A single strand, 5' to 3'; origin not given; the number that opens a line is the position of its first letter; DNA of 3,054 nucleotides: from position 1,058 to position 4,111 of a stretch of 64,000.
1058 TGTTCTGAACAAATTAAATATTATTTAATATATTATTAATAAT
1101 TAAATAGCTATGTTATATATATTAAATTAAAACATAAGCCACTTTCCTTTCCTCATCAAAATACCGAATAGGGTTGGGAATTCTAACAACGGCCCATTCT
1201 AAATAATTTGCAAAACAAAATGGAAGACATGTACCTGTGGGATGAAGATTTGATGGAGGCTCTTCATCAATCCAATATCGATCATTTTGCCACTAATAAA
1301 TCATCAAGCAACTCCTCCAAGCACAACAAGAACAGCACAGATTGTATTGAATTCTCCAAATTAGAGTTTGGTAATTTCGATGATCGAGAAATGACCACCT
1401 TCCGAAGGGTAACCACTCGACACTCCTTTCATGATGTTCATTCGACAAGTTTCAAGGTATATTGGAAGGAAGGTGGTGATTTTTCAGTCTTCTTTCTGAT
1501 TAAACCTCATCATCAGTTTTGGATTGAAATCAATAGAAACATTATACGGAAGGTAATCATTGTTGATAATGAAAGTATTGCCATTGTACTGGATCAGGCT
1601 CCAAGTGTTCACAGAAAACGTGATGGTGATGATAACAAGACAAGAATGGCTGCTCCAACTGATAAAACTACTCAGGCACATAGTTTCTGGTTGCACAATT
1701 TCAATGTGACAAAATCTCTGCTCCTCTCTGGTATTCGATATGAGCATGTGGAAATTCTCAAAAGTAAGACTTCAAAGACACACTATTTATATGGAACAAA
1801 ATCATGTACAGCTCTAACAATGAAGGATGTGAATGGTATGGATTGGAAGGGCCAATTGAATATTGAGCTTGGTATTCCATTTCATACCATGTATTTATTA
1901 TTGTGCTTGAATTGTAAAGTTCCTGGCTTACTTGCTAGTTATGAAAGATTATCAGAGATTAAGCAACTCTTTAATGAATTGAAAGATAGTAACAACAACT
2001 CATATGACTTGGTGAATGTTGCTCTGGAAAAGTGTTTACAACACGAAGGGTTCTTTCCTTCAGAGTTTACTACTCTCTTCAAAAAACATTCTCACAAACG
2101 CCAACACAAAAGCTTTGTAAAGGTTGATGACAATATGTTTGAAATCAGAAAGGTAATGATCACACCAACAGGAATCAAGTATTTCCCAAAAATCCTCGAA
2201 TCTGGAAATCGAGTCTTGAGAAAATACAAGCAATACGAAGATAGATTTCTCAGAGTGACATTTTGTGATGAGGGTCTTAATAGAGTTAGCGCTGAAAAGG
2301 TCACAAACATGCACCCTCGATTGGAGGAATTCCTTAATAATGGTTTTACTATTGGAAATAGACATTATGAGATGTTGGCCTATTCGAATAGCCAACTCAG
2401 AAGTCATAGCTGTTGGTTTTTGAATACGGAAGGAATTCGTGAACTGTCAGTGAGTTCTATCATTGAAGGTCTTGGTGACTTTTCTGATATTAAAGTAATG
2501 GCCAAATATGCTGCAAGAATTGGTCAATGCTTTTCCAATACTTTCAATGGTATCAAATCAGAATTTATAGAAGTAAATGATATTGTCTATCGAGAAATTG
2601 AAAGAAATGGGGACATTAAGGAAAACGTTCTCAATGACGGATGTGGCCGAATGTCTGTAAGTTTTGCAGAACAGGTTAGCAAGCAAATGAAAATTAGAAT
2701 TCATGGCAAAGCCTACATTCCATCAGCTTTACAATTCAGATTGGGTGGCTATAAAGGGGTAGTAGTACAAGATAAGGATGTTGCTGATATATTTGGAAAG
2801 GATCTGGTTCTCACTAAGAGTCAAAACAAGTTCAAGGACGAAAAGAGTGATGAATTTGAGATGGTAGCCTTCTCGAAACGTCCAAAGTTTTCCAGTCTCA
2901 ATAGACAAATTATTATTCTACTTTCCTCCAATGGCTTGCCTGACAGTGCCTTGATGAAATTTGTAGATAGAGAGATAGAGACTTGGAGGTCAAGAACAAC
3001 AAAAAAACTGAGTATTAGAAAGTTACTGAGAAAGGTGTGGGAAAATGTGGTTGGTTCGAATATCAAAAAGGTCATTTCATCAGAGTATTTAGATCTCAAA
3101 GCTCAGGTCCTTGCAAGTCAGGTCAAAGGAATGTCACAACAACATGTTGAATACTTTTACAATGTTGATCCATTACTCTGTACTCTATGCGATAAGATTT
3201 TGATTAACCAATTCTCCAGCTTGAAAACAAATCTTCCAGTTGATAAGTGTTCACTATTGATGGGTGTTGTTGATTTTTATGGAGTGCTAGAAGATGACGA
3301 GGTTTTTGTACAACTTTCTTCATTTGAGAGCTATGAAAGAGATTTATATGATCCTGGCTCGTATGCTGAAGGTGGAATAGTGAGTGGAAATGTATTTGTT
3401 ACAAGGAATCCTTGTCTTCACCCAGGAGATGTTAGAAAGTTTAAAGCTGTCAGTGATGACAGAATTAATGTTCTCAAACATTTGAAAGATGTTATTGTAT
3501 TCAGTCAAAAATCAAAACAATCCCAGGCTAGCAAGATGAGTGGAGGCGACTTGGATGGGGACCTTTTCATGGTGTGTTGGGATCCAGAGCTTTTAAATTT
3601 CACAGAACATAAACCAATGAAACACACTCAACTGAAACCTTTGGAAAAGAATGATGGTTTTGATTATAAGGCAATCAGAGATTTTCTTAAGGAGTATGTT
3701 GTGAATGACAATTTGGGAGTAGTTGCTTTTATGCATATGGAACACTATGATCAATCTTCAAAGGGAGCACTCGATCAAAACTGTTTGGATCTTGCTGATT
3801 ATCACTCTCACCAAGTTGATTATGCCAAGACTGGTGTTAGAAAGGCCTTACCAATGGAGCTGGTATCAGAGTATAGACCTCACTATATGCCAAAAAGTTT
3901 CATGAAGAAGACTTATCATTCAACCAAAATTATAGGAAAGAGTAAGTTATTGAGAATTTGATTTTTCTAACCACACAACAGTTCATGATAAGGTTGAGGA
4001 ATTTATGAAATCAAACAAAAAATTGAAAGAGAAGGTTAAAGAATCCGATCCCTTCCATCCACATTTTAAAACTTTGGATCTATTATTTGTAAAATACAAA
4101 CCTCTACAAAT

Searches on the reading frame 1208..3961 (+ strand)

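Call 63: search_protein_families(library=pfam, proteins=[window:1208-3961:+], max_evalue=0.00001)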
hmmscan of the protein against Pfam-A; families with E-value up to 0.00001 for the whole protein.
window:1208-3961:+ (917 aa): 1 family
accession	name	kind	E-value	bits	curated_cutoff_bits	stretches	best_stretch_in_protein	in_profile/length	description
PF05183.17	RdRP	-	8.1e-157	523.8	23.8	1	318-911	1-577/582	RNA dependent RNA polymerase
